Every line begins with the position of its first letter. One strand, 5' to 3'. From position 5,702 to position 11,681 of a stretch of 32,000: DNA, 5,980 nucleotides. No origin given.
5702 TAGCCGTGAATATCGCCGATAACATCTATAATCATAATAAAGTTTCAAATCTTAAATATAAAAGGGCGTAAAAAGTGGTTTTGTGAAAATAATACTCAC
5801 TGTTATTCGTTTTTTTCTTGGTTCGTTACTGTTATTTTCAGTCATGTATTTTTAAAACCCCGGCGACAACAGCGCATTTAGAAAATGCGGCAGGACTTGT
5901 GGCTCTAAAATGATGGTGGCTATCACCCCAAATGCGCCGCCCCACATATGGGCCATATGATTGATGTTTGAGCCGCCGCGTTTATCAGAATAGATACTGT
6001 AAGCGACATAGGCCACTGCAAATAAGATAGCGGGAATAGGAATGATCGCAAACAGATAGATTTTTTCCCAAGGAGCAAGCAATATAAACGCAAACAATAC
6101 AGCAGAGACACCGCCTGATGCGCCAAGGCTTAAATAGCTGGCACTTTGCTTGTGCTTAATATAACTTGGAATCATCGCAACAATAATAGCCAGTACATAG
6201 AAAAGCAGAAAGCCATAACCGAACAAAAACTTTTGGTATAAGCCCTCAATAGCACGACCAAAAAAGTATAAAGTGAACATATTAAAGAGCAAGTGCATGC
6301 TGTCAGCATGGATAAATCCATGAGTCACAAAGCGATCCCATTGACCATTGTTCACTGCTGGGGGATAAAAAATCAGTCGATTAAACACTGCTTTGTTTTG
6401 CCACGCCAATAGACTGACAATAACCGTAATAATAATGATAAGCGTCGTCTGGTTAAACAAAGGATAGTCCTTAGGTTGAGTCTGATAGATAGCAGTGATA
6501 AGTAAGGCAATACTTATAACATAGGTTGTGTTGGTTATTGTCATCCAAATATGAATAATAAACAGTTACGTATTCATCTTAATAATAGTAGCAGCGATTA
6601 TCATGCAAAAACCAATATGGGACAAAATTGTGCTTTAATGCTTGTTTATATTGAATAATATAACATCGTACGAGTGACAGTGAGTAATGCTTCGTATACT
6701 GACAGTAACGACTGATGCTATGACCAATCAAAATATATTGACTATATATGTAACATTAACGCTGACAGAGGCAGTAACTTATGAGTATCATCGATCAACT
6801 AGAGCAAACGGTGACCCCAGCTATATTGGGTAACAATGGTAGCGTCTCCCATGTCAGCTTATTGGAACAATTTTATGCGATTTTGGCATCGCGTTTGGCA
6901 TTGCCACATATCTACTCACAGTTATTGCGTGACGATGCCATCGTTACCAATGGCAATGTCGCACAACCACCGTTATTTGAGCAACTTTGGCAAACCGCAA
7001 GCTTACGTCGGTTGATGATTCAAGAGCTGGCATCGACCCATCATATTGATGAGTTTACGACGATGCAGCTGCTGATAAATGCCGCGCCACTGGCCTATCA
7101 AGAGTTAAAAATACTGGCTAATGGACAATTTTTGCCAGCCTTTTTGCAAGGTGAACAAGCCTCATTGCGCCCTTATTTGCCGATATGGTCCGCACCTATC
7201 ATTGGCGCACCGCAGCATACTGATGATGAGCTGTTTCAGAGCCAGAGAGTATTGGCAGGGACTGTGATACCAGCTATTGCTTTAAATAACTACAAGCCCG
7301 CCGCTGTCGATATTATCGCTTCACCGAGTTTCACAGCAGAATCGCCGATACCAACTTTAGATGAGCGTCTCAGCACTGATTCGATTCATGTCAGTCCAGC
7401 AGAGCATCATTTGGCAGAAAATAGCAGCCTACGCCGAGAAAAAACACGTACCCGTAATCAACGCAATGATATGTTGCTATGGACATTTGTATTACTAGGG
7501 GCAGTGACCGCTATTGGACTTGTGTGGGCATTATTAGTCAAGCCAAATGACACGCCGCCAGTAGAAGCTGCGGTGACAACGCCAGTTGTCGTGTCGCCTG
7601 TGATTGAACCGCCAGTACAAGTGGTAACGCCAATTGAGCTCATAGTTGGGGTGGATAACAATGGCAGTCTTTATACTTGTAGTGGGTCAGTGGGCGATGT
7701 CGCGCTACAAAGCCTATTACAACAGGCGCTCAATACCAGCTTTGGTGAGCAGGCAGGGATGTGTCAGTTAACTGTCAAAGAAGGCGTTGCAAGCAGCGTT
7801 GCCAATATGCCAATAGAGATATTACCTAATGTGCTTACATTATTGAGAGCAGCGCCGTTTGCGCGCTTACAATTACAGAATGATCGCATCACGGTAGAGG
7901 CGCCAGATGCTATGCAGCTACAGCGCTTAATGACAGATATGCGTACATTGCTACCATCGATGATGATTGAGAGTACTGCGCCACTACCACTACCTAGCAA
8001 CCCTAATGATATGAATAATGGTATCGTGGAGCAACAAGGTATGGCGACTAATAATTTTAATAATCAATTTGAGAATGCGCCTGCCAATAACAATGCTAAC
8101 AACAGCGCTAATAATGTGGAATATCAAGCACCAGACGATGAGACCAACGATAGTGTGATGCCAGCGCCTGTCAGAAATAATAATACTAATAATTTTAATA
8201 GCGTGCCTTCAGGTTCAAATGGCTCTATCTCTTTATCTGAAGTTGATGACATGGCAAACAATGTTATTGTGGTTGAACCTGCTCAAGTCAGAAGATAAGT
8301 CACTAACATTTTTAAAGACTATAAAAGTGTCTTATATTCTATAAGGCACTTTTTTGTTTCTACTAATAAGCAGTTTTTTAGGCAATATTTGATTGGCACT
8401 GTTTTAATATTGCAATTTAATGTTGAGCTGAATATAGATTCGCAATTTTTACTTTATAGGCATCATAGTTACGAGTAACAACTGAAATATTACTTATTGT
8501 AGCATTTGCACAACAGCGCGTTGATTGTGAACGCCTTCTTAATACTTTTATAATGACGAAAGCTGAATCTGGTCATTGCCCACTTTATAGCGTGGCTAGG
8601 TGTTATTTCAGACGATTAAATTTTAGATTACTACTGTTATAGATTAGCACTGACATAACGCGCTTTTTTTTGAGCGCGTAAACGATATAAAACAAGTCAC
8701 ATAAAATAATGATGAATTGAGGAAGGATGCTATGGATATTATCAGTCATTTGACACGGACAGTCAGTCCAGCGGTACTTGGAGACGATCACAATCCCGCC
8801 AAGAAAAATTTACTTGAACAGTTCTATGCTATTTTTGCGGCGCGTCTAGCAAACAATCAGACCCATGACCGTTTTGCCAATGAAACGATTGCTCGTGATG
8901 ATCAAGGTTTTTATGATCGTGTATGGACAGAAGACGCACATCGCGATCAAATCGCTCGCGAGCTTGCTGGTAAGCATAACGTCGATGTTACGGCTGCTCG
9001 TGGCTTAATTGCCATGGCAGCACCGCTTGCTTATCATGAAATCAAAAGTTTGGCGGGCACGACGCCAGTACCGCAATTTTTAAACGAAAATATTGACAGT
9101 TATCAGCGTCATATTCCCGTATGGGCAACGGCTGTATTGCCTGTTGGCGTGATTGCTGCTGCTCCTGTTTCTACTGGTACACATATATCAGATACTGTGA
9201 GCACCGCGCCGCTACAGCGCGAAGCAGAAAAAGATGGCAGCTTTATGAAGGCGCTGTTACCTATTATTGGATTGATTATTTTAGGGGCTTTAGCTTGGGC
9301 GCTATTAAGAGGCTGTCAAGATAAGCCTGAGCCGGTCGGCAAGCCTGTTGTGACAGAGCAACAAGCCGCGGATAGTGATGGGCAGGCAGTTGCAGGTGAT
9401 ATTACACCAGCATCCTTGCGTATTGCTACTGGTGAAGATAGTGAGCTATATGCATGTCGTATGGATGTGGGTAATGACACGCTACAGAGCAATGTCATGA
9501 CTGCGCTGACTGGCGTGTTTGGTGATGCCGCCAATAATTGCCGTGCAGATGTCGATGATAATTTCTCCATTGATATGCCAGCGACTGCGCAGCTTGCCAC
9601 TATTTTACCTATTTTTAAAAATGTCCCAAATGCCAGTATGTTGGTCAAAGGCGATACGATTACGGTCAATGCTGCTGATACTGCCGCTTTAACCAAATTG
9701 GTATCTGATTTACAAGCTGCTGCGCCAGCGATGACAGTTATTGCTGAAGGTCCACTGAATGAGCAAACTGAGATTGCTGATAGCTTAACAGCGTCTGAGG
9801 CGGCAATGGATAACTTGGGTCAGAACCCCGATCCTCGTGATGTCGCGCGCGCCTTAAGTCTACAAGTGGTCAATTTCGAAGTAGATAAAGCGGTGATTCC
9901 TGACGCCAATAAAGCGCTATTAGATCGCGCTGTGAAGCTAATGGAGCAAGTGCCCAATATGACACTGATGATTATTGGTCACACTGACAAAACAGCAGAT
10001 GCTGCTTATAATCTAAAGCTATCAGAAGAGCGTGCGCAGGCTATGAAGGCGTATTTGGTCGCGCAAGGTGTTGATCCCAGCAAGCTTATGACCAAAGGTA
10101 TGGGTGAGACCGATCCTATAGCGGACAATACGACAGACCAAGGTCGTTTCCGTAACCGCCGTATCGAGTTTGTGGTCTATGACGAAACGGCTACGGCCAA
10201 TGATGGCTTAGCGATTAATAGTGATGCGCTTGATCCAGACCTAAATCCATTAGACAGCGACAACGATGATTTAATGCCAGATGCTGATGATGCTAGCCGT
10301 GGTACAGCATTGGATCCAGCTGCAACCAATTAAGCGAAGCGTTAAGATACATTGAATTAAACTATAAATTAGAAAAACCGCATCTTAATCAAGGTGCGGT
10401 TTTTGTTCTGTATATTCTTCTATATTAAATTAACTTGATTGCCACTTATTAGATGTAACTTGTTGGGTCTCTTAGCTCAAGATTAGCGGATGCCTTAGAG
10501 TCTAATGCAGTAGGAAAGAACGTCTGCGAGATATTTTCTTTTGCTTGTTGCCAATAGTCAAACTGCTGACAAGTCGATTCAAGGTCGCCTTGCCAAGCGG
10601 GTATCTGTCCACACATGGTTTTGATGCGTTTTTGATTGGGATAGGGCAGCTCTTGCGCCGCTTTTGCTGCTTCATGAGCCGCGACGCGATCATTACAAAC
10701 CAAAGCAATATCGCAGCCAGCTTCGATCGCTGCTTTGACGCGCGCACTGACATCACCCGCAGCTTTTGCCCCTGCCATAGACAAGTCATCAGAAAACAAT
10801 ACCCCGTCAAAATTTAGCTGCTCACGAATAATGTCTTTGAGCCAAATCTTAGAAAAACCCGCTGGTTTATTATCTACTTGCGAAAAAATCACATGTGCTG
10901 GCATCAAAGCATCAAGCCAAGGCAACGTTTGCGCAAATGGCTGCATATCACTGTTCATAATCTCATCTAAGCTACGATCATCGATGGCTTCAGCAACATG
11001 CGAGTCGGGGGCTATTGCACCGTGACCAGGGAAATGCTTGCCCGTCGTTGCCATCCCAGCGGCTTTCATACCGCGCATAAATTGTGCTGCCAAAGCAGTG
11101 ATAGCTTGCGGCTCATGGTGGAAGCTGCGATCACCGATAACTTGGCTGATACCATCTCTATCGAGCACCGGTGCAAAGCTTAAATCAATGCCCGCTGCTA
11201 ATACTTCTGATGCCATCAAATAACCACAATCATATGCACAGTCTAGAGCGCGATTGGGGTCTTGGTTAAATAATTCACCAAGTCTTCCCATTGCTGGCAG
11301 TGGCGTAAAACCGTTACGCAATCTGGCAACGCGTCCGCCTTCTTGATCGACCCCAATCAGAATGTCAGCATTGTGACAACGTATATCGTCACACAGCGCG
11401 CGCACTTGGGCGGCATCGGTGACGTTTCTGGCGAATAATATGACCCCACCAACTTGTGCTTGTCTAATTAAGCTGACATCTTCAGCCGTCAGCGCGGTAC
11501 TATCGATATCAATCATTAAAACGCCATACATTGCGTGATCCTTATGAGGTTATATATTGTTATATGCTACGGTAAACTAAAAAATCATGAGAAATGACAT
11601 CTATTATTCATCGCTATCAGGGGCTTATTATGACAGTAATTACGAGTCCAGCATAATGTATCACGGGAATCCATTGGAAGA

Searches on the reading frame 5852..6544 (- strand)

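Call 21: search_protein_families(library=pfam, proteins=[window:5852-6544:-])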
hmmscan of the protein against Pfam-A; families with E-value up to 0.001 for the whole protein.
window:5852-6544:- (230 aa): 1 family
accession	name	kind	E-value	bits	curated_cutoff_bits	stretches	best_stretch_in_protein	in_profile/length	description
PF01694.28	Rhomboid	-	5.2e-23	82.3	22.6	1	67-213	2-140/143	Rhomboid domain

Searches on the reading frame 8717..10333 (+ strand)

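Call 21: search_protein_families(library=pfam, proteins=[window:8717-10333:+])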
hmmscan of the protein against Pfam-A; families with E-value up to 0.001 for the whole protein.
window:8717-10333:+ (538 aa): 1 family
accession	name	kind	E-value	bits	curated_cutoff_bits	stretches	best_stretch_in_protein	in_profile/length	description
PF00691.25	OmpA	-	2.6e-23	82.6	27.2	1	387-481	2-98/98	OmpA family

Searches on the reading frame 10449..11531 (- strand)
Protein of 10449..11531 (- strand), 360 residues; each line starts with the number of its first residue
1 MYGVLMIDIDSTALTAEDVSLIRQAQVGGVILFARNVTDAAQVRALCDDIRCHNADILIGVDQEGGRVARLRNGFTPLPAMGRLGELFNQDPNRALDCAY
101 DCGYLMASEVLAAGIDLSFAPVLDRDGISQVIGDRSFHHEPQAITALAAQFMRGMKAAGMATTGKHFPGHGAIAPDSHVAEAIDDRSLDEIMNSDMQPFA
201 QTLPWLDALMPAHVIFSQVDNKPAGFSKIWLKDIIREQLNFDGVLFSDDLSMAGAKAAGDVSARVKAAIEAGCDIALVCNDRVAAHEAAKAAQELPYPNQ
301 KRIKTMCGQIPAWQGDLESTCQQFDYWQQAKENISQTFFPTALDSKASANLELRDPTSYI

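Call 21: search_protein_families(library=pfam, proteins=[window:10449-11531:-])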
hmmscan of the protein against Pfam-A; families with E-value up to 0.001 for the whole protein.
window:10449-11531:- (360 aa): 1 family
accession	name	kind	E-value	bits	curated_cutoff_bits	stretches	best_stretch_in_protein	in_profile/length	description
PF00933.27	Glyco_hydro_3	-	2.6e-77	260.8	27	1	13-291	15-294/316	Glycosyl hydrolase family 3 N terminal domain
